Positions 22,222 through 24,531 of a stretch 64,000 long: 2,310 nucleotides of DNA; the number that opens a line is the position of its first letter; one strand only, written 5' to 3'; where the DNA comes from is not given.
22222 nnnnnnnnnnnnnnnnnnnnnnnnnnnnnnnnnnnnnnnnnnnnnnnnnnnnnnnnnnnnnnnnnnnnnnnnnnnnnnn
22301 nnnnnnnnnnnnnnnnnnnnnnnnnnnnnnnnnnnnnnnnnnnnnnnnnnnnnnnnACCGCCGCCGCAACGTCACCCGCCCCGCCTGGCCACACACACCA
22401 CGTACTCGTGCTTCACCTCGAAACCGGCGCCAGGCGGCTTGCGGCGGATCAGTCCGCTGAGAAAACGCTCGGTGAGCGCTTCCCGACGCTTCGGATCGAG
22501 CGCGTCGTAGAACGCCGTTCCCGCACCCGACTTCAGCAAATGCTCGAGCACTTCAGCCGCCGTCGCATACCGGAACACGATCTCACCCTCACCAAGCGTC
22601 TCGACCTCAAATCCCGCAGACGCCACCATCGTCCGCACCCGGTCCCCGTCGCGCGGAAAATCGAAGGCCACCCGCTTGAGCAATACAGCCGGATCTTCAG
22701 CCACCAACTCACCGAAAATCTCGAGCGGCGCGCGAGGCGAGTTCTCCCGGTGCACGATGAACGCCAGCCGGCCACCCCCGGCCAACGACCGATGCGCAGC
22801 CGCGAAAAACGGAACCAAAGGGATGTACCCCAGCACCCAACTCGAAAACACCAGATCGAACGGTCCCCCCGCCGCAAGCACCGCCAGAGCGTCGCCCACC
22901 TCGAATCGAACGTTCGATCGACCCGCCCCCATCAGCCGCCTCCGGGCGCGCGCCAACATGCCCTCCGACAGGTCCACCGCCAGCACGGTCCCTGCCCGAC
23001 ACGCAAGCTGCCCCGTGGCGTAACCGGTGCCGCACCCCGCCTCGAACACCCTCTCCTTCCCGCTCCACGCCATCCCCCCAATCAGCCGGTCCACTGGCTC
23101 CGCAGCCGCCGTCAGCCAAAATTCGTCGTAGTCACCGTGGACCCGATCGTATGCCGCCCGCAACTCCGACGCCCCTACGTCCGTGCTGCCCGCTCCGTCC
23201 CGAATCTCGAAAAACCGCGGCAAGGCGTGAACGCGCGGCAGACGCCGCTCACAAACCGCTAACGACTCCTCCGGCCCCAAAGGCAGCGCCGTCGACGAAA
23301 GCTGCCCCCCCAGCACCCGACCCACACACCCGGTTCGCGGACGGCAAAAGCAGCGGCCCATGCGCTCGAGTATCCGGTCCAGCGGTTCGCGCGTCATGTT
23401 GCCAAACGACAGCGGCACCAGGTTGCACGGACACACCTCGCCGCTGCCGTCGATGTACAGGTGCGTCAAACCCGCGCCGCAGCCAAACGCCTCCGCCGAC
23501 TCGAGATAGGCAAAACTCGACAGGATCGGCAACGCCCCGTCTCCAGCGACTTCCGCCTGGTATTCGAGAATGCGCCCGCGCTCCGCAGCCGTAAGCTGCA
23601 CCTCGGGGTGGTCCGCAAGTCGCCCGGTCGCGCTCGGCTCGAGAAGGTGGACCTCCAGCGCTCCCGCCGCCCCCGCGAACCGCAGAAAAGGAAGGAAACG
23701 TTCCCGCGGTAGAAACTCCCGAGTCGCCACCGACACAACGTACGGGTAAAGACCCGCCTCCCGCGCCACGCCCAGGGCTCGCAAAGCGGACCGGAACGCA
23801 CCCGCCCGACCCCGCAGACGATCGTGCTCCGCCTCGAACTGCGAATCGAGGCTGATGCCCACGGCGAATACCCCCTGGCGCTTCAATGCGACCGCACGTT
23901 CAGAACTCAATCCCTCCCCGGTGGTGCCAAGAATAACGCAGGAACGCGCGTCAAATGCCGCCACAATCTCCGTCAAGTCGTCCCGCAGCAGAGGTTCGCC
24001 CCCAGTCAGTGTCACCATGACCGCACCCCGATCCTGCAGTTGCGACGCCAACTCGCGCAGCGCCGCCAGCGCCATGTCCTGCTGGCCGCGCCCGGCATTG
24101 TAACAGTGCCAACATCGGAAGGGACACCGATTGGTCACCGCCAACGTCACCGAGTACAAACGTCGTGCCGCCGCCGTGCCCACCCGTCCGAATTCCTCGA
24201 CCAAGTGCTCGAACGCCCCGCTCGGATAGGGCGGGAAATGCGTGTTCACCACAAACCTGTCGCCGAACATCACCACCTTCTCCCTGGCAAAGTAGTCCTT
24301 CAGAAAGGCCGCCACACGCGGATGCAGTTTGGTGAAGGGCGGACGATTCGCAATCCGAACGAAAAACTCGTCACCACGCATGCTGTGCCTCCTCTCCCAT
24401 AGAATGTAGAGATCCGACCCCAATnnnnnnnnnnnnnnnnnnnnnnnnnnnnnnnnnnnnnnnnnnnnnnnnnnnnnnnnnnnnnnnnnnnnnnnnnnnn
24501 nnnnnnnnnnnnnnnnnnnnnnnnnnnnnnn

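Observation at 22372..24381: Radical SAM/SPASM-like enzyme fused to a class I methyltransferase, co-oriented behind aceE and a sialidase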

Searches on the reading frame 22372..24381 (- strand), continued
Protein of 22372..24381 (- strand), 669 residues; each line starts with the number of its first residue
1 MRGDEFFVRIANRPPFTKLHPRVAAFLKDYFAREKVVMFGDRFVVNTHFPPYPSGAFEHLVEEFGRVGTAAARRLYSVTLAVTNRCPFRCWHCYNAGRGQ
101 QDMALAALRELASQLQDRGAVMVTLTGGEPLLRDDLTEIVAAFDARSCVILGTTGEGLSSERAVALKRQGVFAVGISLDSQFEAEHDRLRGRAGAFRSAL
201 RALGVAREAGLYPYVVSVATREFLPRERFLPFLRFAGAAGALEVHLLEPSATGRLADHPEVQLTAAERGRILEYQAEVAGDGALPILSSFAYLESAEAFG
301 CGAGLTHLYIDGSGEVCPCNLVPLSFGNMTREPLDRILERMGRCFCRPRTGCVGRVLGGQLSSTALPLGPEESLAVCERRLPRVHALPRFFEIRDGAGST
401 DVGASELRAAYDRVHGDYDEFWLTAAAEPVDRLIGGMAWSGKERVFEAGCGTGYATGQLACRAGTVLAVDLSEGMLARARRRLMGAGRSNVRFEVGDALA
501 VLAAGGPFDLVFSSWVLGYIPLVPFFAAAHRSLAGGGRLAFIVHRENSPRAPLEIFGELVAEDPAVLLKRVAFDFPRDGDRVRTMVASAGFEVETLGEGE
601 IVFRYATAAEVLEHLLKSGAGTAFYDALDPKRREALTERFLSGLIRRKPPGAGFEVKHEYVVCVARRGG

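Call 86: search_protein_families(library=ncbifam, proteins=[L102:13470-16940:+, L115:7291-9954:+, L115:5777-7303:+, L056:4239-8885:+, L074:7189-8658:-, L093:8827-9948:+, L068:1992-3149:+, L089:12126-15323:+], max_evalue=0.00001)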
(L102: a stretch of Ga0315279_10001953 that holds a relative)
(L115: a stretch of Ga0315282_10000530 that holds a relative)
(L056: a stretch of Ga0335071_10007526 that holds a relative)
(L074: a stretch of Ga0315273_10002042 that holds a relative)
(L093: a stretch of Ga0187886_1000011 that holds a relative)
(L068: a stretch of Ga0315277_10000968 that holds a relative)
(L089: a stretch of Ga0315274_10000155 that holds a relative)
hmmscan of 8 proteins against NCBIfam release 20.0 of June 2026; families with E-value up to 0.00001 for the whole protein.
L102:13470-16940:+ (1156 aa): 102 families (the best 25 are shown)
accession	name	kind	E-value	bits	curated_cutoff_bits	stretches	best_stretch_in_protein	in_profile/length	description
NF006386.0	PRK08633.1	equivalog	0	1285.7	1221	1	14-1152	5-1144/1147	acyl-[ACP]--phospholipid O-acyltransferase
NF005291.0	PRK06814.1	equivalog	3.9e-211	703.9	1349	1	15-1152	8-1133/1140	acyl-[ACP]--phospholipid O-acyltransferase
NF005959.0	PRK08043.1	equivalog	1e-97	328.1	886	1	416-1153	5-715/719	bifunctional acyl-ACP--phospholipid O-acyltransferase/long-chain-fatty-acid--ACP ligase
NF004971.0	PRK06334.1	equivalog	1.5e-74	251.5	847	1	685-1152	69-536/539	long chain fatty acid--[acyl-carrier-protein] ligase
NF004837.0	PRK06187.1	subfamily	9.3e-73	245.2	476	1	793-1150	168-523/531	long-chain-fatty-acid--CoA ligase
NF004114.0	PRK05605.1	equivalog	2e-54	184.9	766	1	792-1146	218-566/575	long-chain-fatty-acid--CoA ligase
NF005702.0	PRK07514.1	subfamily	3.2e-48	164.3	558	1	792-1098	154-449/506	malonyl-CoA synthase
NF004758.0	PRK06087.1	equivalog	3.4e-46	157.8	736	1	794-1141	187-527/548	medium-chain fatty-acid--CoA ligase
NF006181.0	PRK08314.1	subfamily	1.8e-45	155.2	705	1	723-1150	137-555/563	long-chain-fatty-acid--CoA ligase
NF005714.0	PRK07529.1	subfamily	2.1e-45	155.2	632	1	793-1147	216-574/640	acyl-CoA synthetase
NF005858.0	PRK07787.1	subfamily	3.8e-45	154.2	575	1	791-1094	125-419/471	acyl-CoA synthetase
NF004511.1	PRK05852.1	equivalog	4.2e-44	151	650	1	795-1146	155-501/505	FadD7 family fatty acid--CoA ligase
TIGR01733.1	AA-adenyl-dom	subfamily_domain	6.7e-44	150.3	317.4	1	685-1075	27-406/409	amino acid adenylation domain-containing protein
NF004229.0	PRK05677.1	subfamily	4.9e-43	147.4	879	1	793-1146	205-552/563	long-chain-fatty-acid--CoA ligase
NF006523.0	PRK08974.1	equivalog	1.7e-42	145.3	884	1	794-1095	205-500/561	long-chain-fatty-acid--CoA ligase FadD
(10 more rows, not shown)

L115:7291-9954:+ (887 aa): 87 families (the best 25 are shown)
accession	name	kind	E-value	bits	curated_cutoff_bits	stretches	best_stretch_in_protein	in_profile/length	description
NF006386.0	PRK08633.1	equivalog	6.2e-129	431.5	1221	2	374-876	616-1140/1147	acyl-[ACP]--phospholipid O-acyltransferase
NF005291.0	PRK06814.1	equivalog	6.9e-117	391.8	1349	1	381-880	638-1133/1140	acyl-[ACP]--phospholipid O-acyltransferase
NF004971.0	PRK06334.1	equivalog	3.2e-109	365.9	847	1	373-876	19-532/539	long chain fatty acid--[acyl-carrier-protein] ligase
NF005959.0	PRK08043.1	equivalog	4e-84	283.2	886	1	382-881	212-715/719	bifunctional acyl-ACP--phospholipid O-acyltransferase/long-chain-fatty-acid--ACP ligase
NF004837.0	PRK06187.1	subfamily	1.4e-54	185.3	476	1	421-880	58-525/531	long-chain-fatty-acid--CoA ligase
TIGR01733.1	AA-adenyl-dom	subfamily_domain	9.9e-48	162.9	317.4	1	418-799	22-400/409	amino acid adenylation domain-containing protein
NF004114.0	PRK05605.1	equivalog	4.1e-46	157.5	766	1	525-880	215-572/575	long-chain-fatty-acid--CoA ligase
NF006181.0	PRK08314.1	subfamily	4.2e-40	137.5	705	1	420-875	74-552/563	long-chain-fatty-acid--CoA ligase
NF009233.0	PRK12583.1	subfamily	1.8e-39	135.6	832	1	529-876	199-549/558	fatty acid CoA ligase family protein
NF006182.0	PRK08316.1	subfamily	5.9e-38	130.6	663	1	424-878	64-518/523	fatty acyl-CoA synthetase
NF005702.0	PRK07514.1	subfamily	2e-36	125.4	558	1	528-876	154-499/506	malonyl-CoA synthase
NF005714.0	PRK07529.1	subfamily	4.4e-35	121.1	632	1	526-798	213-496/640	acyl-CoA synthetase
NF005858.0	PRK07787.1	subfamily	2.1e-33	115.5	575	1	423-811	48-407/471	acyl-CoA synthetase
NF005801.1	PRK07656.1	equivalog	9.4e-33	113.6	657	1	423-869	53-495/500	FadD3 family acyl-CoA ligase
NF052269.1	Staph_lig_FadD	equivalog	1.1e-32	113.1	650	1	424-880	55-496/499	long-chain-fatty-acid--CoA ligase FadD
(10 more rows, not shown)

L115:5777-7303:+ (508 aa): 4 families
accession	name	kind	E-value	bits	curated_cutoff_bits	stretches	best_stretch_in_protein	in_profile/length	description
NF006386.0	PRK08633.1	equivalog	4.3e-59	200.2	1221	1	78-459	9-384/1147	acyl-[ACP]--phospholipid O-acyltransferase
NF005291.0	PRK06814.1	equivalog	1e-36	126.3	1349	1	77-448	10-393/1140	acyl-[ACP]--phospholipid O-acyltransferase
NF008397.0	PRK11195.1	equivalog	9.1e-25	87.6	297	1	78-443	3-362/414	lysophospholipid transporter LplT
TIGR00900.1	2A0121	subfamily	2.4e-17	63.4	319.6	1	108-435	30-346/364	H+ Antiporter protein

L056:4239-8885:+ (1548 aa): 5 families
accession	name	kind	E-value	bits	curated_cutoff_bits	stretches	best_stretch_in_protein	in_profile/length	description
TIGR00241.1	CoA_E_activ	domain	4.9e-50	170.4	125.4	2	341-602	1-248/248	acyl-CoA dehydratase activase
TIGR03286.1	methan_mark_15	hypoth_equivalog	3.1e-21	75.8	455.75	1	341-603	145-401/404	methanogenesis marker 15 protein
TIGR02259.1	benz_CoA_red_A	equivalog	2.6e-19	69.3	578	1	424-566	249-391/432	benzoyl-CoA reductase subunit A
TIGR02261.1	benz_CoA_red_D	equivalog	3.4e-15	55.9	312.85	1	115-285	88-259/262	benzoyl-CoA reductase subunit D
TIGR03192.1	benz_CoA_bzdQ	equivalog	4.3e-11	42.8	380.2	1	425-480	107-164/293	benzoyl-CoA reductase, bzd-type, subunit Q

L074:7189-8658:- (489 aa): 13 families
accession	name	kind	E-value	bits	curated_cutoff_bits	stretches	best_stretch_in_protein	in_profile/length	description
TIGR03471.1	HpnJ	equivalog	3.1e-24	85.7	577.6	1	164-417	197-444/472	hopanoid biosynthesis associated radical SAM protein HpnJ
NF050148.1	rSAM_ApyD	equivalog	3.6e-21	75.2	750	2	167-370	202-402/645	RiPP biosynthesis radical SAM protein ApyD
TIGR04367.1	HpnR_B12_rSAM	equivalog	3.7e-20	71.9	650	1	30-360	21-374/490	hopanoid C-3 methylase HpnR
TIGR02026.1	BchE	equivalog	1.8e-19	70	481.35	1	167-425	197-447/497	magnesium-protoporphyrin IX monomethyl ester anaerobic oxidative cyclase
TIGR04479.1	bcpD_PhpK_rSAM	subfamily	2.1e-18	66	600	1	167-320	244-392/504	PhpK family radical SAM P-methyltransferase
TIGR04013.1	B12_SAM_MJ_1487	hypoth_equivalog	8.9e-18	64.3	251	1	64-205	42-192/382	TIGR04013 family B12-binding domain/radical SAM domain-containing protein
TIGR04014.1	B12_SAM_MJ_0865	equivalog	1.7e-15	56.8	360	1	167-360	163-359/434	methyl-coenzyme M reductase glutamine C-methyltransferase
NF038361.1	rSAM_Sden_1168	equivalog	4.6e-15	55.2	575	1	167-366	285-480/560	Sden_1168 family B12-binding radical SAM P-methyltransferase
NF033070.1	rSAM_AprD4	equivalog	8.9e-15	54.5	500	1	69-365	94-396/456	AprD4 family radical SAM diol-dehydratase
TIGR04072.2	rSAM_ladder_B12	equivalog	1.4e-13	50.3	360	1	81-297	87-312/443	lipid biosynthesis B12-binding/radical SAM protein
TIGR04295.1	B12_rSAM_oligo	hypoth_equivalog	1.6e-11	43.6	400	1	166-356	202-381/422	TIGR04295 family B12-binding domain-containing radical SAM protein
TIGR04428.1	B12_rSAM_trp_MT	equivalog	9.3e-09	34.2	500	1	164-324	216-385/558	tryptophan 2-C-methyltransferase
NF045585.1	rSAM_slr0320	equivalog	3.2e-08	32.5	775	1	160-285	232-358/511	photosystem II high light acclimation radical SAM protein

L093:8827-9948:+ (373 aa): 0 families

L068:1992-3149:+ (385 aa): 0 families

L089:12126-15323:+ (1065 aa): 0 families

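Call 93: search_protein_families(library=pfam, alignment_id=A6, max_evalue=0.00001)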
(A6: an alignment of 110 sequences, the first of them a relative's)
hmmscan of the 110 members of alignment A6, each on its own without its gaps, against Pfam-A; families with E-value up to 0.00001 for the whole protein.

A. member 1, L045:2119-2577:+ (152 aa): 0 families

B. families by the number of members that match (of 110 scanned): 117 families (the first 25 are shown)
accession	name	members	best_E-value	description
PF07690.21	MFS_1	5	9.5e-23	Major Facilitator Superfamily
PF10101.14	DUF2339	3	1.7e-86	Predicted membrane protein (DUF2339)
PF00501.34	AMP-binding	3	1.4e-65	AMP-binding enzyme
PF01047.28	MarR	3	3.1e-17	MarR family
PF12802.13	MarR_2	3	1.6e-13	MarR family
PF03190.21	Thioredox_DsbH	2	1.2e-79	Protein of unknown function, DUF255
PF13088.12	BNR_2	2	4.1e-48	BNR repeat-like domain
PF09685.15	DUF4870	2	4.9e-37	Domain of unknown function (DUF4870)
PF01553.26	Acyltransferase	2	1.3e-27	Acyltransferase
PF04055.27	Radical_SAM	2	2.6e-25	Radical SAM superfamily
PF13163.11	DUF3999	2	6.8e-25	Protein of unknown function (DUF3999)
PF02518.31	HATPase_c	2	1.1e-19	Histidine kinase-, DNA gyrase B-, and HSP90-like ATPase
PF00440.29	TetR_N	2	1.5e-14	Bacterial regulatory proteins, tetR family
PF13899.12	Thioredoxin_7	2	1.2e-10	Thioredoxin-like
PF13186.11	SPASM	2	2.4e-10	Iron-sulfur cluster-binding domain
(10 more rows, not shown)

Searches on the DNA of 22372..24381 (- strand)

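Call 57: search_rna_families(sources=[L001, L003, L006, L009, L010, L011, L012, L013, L014, L015], threshold=gathering)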
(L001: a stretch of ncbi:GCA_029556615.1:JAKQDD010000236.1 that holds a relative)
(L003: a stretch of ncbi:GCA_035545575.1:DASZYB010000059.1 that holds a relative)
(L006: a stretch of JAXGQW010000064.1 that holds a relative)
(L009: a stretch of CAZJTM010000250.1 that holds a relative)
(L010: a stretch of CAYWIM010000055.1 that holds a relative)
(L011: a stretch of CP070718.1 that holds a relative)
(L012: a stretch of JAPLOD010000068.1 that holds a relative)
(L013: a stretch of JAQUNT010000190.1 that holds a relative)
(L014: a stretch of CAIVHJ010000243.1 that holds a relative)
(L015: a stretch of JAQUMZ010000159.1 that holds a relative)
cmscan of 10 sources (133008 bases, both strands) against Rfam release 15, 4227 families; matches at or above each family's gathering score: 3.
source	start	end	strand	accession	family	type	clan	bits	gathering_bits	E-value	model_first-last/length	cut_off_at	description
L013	1358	1429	-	RF00005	tRNA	Gene; tRNA;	CL00001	69.8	29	7.3e-13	1-71/71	no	tRNA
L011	15231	15303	-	RF00005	tRNA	Gene; tRNA;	CL00001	62.3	29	8.4e-11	1-71/71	no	tRNA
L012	8399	8471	-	RF00005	tRNA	Gene; tRNA;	CL00001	37.6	29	0.00052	1-71/71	no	tRNA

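Call 58: search_rna_families(sources=[L016, L017, L018, L019, L020, L021, L022], threshold=gathering)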
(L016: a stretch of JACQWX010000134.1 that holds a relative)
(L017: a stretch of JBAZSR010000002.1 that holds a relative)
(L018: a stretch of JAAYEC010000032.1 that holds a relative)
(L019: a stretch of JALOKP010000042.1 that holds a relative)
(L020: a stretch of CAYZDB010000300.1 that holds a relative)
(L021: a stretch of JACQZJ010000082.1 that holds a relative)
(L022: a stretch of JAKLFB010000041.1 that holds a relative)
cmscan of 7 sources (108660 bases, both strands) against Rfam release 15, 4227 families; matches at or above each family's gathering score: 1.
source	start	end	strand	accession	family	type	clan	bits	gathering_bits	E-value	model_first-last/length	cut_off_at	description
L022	12971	13058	+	RF00005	tRNA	Gene; tRNA;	CL00001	61.7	29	1e-10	1-71/71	no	tRNA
